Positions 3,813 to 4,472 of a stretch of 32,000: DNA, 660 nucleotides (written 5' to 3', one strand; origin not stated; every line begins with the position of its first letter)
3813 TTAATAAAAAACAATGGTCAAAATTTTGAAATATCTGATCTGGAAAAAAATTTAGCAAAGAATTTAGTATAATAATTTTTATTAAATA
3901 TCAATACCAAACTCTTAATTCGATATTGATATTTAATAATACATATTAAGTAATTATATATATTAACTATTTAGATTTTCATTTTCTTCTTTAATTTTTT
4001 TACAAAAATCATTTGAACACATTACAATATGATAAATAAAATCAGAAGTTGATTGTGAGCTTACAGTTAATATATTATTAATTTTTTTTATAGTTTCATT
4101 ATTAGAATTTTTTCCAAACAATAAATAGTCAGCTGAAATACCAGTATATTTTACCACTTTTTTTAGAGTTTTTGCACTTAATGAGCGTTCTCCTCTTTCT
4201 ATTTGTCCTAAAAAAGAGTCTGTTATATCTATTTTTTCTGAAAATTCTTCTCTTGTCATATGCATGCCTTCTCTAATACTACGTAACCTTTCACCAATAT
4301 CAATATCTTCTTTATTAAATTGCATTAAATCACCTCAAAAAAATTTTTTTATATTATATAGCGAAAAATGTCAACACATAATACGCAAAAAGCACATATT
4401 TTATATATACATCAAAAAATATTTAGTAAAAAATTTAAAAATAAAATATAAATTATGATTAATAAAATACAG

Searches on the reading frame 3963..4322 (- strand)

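Call 26: search_protein_families(library=pfam, proteins=[window:3963-4322:-], max_evalue=0.01)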
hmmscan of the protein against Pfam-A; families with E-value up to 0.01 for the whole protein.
window:3963-4322:- (119 aa): 5 families
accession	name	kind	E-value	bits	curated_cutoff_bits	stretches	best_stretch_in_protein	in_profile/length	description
PF01381.28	HTH_3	-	7.1e-14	52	23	1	13-67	1-55/55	Helix-turn-helix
PF12844.13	HTH_19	-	1.6e-11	44.4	30.2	1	10-72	1-63/64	Helix-turn-helix domain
PF13560.12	HTH_31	-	8.8e-06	26.4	27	1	9-64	2-58/64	Helix-turn-helix domain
PF13413.12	HTH_25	-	0.0007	19.8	24.6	0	12-45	1-34/62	Helix-turn-helix domain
PF13443.12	HTH_26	-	0.0037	17.9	22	1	12-63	1-53/63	Cro/C1-type HTH DNA-binding domain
